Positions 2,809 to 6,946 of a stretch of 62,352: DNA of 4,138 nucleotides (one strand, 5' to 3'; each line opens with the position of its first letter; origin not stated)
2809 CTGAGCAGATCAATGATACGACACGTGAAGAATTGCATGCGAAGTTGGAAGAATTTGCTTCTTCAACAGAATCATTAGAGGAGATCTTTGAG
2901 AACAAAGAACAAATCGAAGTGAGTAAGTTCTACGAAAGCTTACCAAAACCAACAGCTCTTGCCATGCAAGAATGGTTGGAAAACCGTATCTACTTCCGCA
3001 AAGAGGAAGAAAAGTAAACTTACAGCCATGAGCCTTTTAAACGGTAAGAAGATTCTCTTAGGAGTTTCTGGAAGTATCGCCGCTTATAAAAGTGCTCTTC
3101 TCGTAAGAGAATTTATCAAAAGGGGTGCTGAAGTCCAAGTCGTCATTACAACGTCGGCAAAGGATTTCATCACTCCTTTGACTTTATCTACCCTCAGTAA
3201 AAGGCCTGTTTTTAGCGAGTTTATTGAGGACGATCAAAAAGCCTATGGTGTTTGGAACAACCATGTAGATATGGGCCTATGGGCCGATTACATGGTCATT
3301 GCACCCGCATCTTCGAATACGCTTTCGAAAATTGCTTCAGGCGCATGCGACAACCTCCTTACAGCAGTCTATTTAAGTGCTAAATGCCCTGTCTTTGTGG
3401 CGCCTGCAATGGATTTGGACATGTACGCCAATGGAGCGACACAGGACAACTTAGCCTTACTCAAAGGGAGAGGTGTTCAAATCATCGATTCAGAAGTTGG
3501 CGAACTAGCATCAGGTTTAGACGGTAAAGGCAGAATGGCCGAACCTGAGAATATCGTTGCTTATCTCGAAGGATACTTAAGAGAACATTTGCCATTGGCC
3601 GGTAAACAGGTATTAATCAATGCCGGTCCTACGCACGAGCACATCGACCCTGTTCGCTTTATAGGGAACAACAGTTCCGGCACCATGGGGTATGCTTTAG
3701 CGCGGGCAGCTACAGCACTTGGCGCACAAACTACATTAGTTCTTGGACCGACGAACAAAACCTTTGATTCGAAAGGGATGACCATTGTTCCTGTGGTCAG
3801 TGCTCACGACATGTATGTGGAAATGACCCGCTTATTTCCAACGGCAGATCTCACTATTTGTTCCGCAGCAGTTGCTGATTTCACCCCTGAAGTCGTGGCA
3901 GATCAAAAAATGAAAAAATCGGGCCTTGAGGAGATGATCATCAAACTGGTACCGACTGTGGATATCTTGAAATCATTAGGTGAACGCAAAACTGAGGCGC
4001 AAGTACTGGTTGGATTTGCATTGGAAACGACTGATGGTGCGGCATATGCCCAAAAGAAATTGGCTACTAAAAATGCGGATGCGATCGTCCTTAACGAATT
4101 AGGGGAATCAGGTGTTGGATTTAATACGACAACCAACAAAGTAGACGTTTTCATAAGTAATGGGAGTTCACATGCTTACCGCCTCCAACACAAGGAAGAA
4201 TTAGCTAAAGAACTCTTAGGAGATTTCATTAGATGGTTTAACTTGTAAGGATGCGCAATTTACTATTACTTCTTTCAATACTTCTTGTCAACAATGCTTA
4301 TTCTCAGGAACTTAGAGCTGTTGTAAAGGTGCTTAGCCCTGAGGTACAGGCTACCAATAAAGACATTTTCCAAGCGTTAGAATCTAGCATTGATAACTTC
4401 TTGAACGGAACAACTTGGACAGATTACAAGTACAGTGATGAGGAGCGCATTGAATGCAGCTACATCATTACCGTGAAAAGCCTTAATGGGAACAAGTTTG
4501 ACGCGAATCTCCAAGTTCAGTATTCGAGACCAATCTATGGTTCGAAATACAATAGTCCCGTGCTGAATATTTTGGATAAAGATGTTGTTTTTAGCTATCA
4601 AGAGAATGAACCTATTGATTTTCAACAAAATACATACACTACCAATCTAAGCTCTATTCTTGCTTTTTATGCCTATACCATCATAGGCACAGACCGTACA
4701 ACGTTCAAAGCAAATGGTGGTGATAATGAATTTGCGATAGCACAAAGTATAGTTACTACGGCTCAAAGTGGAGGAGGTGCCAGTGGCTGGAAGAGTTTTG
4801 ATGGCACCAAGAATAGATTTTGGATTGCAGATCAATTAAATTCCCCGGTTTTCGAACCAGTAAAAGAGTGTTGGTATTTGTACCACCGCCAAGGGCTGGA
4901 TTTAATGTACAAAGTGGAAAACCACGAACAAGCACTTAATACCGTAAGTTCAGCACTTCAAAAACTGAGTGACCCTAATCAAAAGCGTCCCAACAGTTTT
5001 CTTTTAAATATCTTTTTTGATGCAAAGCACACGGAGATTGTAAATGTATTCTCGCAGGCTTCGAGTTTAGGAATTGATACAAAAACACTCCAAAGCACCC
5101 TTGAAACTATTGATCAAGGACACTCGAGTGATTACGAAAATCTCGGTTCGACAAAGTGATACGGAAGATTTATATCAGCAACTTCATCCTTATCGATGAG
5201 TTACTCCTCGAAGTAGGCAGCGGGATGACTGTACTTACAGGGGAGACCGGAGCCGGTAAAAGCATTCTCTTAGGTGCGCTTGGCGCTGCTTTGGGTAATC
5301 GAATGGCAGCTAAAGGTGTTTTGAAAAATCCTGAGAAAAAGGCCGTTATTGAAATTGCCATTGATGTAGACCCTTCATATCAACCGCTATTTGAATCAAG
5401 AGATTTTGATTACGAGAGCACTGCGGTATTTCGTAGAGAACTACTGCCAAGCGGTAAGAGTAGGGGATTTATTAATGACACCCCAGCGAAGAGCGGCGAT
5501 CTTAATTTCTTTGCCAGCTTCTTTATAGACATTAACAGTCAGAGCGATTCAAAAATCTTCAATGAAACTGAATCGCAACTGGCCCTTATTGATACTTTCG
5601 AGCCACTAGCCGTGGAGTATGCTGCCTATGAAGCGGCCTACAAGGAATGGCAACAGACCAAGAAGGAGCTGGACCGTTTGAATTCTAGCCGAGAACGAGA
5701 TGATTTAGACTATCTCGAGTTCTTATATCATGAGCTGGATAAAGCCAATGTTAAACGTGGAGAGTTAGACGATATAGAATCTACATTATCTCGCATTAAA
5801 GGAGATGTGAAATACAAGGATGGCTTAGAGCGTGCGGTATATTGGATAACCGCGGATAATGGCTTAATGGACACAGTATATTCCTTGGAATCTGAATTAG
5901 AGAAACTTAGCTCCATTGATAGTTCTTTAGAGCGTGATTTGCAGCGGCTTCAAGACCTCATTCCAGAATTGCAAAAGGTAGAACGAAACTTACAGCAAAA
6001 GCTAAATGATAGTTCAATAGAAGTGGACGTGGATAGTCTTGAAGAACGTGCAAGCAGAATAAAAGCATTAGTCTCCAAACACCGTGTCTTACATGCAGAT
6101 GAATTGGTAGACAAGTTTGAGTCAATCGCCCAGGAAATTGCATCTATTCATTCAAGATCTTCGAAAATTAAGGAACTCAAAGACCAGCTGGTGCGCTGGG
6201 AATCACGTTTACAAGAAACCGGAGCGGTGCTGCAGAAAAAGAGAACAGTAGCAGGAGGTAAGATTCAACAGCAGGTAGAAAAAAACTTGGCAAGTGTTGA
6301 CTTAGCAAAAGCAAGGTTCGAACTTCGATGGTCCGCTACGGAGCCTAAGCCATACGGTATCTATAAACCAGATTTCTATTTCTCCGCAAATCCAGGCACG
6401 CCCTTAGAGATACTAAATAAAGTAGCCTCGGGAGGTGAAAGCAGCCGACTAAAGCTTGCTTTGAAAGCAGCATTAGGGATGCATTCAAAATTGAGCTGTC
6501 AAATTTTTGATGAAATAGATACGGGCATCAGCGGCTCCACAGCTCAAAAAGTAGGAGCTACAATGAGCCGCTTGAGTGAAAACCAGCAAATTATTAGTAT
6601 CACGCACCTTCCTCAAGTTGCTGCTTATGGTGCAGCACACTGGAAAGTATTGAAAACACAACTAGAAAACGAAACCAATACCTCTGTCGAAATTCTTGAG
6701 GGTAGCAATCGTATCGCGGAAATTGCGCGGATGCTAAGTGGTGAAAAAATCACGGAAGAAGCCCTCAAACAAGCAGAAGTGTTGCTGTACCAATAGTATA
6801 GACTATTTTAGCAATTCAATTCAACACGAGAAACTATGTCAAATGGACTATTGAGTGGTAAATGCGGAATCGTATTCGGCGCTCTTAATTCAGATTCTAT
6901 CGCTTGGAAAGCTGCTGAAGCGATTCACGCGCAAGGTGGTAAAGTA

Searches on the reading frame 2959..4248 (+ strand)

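Call 84: search_protein_families(library=pfam, proteins=[window:2959-4248:+], max_evalue=0.00001)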
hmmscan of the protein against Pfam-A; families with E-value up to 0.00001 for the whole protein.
window:2959-4248:+ (429 aa): 2 families
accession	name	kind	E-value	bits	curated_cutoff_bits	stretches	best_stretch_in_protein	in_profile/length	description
PF04127.22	DFP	-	6.4e-65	218.9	22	1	213-397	1-185/186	DNA/pantothenate metabolism flavoprotein C-terminal domain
PF02441.25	Flavoprotein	-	1.9e-33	115.8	22.7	1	30-202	1-157/162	Flavoprotein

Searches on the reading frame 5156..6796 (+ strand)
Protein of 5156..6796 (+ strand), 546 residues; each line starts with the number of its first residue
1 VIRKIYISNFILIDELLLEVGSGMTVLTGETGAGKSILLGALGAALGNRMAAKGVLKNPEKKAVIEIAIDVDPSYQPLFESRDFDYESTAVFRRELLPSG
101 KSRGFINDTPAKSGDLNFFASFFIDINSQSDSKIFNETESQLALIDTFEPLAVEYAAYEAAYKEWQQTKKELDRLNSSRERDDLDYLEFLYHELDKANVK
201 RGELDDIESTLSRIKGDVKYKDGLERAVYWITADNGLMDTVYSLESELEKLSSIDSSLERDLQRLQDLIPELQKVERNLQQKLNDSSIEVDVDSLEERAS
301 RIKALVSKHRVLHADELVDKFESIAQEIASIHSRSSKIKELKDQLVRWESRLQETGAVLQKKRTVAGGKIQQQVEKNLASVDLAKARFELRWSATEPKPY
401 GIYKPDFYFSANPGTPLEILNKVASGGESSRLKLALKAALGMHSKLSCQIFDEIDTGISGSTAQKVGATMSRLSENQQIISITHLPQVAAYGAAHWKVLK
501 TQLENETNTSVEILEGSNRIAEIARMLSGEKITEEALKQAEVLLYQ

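Call 84: search_protein_families(library=pfam, proteins=[window:5156-6796:+], max_evalue=0.00001)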
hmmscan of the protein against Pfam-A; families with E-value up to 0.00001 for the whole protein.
window:5156-6796:+ (546 aa): 2 families
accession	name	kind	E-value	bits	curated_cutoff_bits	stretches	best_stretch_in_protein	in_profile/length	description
PF02463.25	SMC_N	-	1.9e-13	50.8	40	1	1-500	1-213/220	RecF/RecN/SMC N terminal domain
PF13476.12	AAA_23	-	1.2e-08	36.3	27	1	4-284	1-198/201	AAA domain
